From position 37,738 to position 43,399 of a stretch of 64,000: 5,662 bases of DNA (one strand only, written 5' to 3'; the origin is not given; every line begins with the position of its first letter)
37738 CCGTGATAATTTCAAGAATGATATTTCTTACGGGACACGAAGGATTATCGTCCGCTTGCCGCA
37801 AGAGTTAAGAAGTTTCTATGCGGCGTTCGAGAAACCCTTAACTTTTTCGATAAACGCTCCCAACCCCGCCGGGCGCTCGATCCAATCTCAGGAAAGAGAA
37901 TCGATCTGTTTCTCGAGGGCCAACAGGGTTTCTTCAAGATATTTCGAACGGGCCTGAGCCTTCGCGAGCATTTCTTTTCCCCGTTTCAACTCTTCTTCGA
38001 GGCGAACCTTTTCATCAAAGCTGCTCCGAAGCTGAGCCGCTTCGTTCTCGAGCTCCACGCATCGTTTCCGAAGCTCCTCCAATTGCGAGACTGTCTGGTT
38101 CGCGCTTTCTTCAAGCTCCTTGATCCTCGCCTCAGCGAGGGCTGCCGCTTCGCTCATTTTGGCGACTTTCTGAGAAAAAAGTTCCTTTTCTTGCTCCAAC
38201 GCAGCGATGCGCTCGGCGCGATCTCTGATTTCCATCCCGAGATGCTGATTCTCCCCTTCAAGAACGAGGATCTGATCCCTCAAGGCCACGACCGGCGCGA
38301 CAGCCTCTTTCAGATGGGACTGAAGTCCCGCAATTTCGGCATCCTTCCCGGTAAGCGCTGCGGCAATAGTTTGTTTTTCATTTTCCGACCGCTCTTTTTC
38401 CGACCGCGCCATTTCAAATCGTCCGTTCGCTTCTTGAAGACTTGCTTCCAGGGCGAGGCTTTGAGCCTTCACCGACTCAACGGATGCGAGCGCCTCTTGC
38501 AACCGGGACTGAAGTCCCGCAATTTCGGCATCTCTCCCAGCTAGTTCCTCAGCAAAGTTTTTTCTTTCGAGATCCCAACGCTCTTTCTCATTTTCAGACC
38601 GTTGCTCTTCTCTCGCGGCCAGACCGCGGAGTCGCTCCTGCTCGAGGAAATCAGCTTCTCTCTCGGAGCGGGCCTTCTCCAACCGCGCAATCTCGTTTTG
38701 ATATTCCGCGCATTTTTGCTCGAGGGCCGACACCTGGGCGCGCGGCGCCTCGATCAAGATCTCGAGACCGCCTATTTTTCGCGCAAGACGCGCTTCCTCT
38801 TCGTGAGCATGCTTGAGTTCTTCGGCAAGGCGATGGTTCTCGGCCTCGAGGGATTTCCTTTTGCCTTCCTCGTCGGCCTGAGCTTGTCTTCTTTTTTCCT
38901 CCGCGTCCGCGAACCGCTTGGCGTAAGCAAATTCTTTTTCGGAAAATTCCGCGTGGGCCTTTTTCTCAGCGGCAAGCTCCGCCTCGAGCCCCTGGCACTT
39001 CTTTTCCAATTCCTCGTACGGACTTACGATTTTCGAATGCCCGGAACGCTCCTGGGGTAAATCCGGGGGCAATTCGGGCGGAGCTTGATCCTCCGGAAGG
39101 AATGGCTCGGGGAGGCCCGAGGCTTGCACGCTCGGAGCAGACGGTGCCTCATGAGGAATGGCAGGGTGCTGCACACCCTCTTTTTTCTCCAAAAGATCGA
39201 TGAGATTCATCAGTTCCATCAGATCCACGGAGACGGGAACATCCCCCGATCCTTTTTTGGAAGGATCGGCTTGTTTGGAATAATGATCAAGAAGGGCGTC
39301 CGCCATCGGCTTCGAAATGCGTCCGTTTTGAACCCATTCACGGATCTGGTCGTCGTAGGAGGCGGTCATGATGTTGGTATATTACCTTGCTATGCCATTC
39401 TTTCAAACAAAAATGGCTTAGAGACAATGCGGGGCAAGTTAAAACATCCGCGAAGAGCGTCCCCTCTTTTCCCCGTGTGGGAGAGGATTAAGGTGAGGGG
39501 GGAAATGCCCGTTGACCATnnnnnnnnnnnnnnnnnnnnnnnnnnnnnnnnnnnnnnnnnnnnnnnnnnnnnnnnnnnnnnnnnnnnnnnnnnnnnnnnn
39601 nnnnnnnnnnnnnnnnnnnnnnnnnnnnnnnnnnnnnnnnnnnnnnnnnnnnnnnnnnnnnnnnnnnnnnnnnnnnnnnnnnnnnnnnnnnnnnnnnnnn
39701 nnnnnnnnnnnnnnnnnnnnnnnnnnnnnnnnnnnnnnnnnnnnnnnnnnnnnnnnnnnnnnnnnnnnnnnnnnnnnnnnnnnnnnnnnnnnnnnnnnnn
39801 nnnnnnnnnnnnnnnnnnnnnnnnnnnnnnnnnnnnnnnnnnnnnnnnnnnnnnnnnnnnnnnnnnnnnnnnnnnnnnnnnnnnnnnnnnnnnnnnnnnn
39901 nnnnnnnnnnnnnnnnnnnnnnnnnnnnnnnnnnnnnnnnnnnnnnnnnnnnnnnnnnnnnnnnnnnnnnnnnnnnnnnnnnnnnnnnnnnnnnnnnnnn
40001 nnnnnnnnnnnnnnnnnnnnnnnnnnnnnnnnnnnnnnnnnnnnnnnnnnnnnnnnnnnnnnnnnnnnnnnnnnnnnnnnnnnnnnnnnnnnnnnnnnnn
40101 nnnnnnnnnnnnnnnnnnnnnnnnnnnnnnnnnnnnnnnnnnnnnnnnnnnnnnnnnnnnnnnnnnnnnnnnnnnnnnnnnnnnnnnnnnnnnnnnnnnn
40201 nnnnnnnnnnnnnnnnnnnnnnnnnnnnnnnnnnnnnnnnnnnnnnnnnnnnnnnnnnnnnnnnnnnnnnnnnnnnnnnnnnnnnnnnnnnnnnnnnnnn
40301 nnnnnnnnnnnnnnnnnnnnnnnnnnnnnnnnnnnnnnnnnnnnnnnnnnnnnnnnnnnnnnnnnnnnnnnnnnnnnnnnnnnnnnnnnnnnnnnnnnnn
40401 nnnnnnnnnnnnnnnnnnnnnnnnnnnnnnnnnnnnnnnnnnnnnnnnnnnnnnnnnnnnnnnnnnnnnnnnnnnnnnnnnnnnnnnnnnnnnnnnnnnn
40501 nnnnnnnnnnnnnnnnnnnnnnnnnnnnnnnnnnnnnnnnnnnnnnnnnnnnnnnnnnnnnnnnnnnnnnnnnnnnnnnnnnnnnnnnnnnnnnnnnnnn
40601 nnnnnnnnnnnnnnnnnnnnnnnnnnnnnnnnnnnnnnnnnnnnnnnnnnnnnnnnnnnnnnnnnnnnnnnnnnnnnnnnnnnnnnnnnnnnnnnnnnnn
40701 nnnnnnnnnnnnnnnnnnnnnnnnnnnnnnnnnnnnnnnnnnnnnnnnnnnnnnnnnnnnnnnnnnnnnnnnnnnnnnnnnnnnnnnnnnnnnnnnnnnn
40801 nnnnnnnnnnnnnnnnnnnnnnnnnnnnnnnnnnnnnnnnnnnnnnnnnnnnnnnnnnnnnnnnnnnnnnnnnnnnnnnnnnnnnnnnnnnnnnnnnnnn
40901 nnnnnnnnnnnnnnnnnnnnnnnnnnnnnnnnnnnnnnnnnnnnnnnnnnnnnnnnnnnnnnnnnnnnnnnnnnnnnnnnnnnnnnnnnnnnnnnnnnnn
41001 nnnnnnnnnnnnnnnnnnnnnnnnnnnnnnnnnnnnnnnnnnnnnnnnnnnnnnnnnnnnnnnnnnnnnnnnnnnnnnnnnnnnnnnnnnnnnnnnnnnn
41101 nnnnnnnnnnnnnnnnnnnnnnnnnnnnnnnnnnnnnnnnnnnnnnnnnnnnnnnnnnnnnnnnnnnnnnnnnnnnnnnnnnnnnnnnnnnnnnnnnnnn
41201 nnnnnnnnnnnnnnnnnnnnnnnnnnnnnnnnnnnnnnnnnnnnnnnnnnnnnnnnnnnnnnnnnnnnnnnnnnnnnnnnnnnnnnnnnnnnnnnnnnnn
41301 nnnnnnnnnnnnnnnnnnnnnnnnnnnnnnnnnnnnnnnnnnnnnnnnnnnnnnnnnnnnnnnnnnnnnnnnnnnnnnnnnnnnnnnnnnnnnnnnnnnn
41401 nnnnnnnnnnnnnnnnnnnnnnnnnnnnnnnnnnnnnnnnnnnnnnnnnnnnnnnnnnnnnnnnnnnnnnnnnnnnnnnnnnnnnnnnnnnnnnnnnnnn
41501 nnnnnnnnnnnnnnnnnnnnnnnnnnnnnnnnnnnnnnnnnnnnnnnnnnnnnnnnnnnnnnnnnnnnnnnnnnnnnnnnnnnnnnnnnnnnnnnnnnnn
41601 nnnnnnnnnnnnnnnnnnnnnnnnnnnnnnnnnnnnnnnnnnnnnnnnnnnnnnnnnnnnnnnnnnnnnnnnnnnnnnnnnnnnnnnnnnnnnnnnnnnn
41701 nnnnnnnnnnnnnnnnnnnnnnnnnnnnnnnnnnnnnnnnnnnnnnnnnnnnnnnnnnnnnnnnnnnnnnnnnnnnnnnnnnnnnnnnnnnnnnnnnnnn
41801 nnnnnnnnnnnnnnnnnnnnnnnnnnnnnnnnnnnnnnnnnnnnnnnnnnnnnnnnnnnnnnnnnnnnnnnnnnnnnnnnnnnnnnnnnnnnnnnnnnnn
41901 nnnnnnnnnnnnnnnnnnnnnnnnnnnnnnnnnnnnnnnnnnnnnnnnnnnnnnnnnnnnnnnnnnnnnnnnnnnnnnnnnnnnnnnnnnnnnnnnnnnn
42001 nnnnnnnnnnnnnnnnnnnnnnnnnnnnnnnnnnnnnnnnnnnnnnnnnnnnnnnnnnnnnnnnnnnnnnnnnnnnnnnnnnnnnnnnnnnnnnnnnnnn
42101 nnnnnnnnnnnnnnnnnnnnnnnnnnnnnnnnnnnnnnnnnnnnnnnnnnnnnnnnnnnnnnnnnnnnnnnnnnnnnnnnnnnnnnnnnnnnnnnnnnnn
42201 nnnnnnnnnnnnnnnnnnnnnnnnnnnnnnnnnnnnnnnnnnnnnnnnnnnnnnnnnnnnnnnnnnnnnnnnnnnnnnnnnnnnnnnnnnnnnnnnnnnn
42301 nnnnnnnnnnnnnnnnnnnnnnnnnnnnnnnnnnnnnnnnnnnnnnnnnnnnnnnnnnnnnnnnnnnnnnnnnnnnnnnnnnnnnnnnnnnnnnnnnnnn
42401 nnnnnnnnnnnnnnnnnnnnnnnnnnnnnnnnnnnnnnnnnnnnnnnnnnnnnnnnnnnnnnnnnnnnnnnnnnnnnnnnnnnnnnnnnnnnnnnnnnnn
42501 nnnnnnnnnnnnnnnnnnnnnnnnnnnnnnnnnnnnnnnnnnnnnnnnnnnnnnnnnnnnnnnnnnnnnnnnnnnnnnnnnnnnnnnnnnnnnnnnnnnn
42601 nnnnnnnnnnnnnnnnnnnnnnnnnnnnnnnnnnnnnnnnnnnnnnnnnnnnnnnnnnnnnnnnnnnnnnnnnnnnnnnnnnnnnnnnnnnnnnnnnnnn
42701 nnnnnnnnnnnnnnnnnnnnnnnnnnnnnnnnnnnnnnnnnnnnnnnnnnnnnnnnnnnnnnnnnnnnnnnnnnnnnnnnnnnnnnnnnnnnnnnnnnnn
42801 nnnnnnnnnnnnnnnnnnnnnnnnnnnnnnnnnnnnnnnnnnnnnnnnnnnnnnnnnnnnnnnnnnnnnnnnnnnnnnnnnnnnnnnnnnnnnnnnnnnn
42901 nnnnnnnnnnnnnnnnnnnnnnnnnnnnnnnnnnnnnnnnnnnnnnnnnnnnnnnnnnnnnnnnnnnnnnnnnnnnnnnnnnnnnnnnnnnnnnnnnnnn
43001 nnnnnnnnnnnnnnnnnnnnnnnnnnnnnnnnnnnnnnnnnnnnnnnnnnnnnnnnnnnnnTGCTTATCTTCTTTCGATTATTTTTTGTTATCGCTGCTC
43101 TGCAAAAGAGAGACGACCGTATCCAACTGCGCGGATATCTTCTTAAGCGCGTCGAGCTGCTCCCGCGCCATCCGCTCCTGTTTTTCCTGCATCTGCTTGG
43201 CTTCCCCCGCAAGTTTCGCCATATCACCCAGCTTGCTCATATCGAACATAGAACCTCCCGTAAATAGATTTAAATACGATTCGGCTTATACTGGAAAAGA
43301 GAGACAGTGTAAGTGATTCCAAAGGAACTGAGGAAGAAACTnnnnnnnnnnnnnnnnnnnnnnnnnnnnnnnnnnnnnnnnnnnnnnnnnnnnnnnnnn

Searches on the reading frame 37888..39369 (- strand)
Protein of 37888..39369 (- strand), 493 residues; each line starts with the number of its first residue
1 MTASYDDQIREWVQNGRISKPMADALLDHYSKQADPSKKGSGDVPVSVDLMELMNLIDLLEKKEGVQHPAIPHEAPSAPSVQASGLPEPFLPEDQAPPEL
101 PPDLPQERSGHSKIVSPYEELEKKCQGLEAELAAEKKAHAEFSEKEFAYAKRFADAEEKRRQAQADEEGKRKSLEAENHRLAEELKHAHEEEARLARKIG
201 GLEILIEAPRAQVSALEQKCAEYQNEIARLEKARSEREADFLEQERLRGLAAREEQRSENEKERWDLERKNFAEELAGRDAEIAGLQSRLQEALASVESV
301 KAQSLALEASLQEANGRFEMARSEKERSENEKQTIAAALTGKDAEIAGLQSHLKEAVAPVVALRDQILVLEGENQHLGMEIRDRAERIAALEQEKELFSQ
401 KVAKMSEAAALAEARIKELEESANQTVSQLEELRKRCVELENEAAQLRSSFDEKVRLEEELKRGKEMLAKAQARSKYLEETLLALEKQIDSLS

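Call 5: search_protein_families(library=pfam, proteins=[window:37888-39369:-], max_evalue=0.01)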
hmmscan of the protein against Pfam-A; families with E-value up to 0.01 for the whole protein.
window:37888-39369:- (493 aa): 3 families
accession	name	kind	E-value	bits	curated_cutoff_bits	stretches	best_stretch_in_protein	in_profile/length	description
PF12329.13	TMF_DNA_bd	-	0.0015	18.9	35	1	336-403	4-71/74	TATA element modulatory factor 1 DNA binding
PF06818.20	Fez1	-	0.0039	18.1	34.4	1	271-375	21-125/199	Fez1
PF08614.16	ATG16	-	0.0041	17.8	33.7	0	111-247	17-152/200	Autophagy protein 16 (ATG16)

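Call 72: find_encoding_contigs(protein=window:37888-39369:-, flank=2500, max_places=10)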
Protein window:37888-39369:- (493 aa): 17 contigs read that carry it; 3 places shown.
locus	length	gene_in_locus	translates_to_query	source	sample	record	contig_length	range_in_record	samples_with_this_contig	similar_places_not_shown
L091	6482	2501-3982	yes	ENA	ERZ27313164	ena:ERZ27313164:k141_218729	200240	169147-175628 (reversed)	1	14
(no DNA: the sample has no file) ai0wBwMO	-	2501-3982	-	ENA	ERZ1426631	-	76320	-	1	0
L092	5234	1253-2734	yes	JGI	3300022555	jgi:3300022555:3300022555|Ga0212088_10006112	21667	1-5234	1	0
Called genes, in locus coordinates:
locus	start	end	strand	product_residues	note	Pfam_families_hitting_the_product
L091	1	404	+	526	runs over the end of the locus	PF00009:GTP_EFTU, PF01926:MMR_HSR1 (weak), PF22042:EF-G_D2, PF03144:GTP_EFTU_D2, PF16658:RF3_C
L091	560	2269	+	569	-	PF03781:FGE-sulfatase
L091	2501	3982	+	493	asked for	-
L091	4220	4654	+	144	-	PF00571:CBS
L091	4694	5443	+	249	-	PF00072:Response_reg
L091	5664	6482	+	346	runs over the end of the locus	PF25876:HH_MFP_RND (weak)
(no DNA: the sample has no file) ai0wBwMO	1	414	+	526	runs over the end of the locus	PF00009:GTP_EFTU, PF01926:MMR_HSR1 (weak), PF22042:EF-G_D2, PF03144:GTP_EFTU_D2, PF16658:RF3_C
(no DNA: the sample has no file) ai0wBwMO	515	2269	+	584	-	PF03781:FGE-sulfatase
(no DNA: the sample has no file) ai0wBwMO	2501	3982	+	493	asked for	-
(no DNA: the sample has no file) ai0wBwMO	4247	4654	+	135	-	PF00571:CBS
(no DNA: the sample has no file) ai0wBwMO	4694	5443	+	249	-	PF00072:Response_reg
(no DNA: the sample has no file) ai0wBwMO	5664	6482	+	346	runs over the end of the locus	PF25876:HH_MFP_RND (weak)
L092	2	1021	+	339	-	?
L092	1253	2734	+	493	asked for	-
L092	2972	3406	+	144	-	PF00571:CBS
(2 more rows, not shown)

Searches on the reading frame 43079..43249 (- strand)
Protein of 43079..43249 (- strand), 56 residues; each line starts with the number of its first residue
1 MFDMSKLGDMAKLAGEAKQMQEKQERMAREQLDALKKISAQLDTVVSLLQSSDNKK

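Call 73: find_encoding_contigs(protein=window:43079-43249:-, flank=2500, max_places=10)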
Protein window:43079-43249:- (56 aa): 18 contigs read that carry it; 4 places shown.
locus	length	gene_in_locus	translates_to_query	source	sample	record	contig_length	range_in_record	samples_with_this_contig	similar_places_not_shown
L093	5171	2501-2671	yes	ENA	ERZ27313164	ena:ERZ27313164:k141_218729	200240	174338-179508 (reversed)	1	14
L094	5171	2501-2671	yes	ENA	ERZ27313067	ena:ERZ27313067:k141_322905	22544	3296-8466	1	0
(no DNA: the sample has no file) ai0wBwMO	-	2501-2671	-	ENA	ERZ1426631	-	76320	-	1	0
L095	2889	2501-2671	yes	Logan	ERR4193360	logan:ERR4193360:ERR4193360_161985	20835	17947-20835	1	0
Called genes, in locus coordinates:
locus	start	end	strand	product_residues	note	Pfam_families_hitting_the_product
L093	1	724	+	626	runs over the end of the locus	PF02743:dCache_1, PF00672:HAMP, PF00512:HisKA, PF02518:HATPase_c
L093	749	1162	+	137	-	PF00072:Response_reg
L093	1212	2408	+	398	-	PF00072:Response_reg, PF00512:HisKA, PF02518:HATPase_c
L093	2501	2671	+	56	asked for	-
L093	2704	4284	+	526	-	PF00009:GTP_EFTU, PF01926:MMR_HSR1 (weak), PF22042:EF-G_D2, PF03144:GTP_EFTU_D2, PF16658:RF3_C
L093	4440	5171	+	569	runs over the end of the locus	PF03781:FGE-sulfatase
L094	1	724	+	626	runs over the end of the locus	PF02743:dCache_1, PF00672:HAMP, PF00512:HisKA, PF02518:HATPase_c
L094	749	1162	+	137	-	PF00072:Response_reg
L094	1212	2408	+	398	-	PF00072:Response_reg, PF00512:HisKA, PF02518:HATPase_c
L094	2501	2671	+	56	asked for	-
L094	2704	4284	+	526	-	PF00009:GTP_EFTU, PF01926:MMR_HSR1 (weak), PF22042:EF-G_D2, PF03144:GTP_EFTU_D2, PF16658:RF3_C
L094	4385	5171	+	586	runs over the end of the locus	PF03781:FGE-sulfatase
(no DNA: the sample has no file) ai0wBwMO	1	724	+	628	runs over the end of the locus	PF02743:dCache_1, PF00672:HAMP, PF00512:HisKA, PF02518:HATPase_c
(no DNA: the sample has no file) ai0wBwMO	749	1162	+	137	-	PF00072:Response_reg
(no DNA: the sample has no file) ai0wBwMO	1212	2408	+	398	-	PF00072:Response_reg, PF00512:HisKA, PF02518:HATPase_c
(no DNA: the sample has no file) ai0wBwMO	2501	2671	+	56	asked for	-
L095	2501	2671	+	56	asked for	-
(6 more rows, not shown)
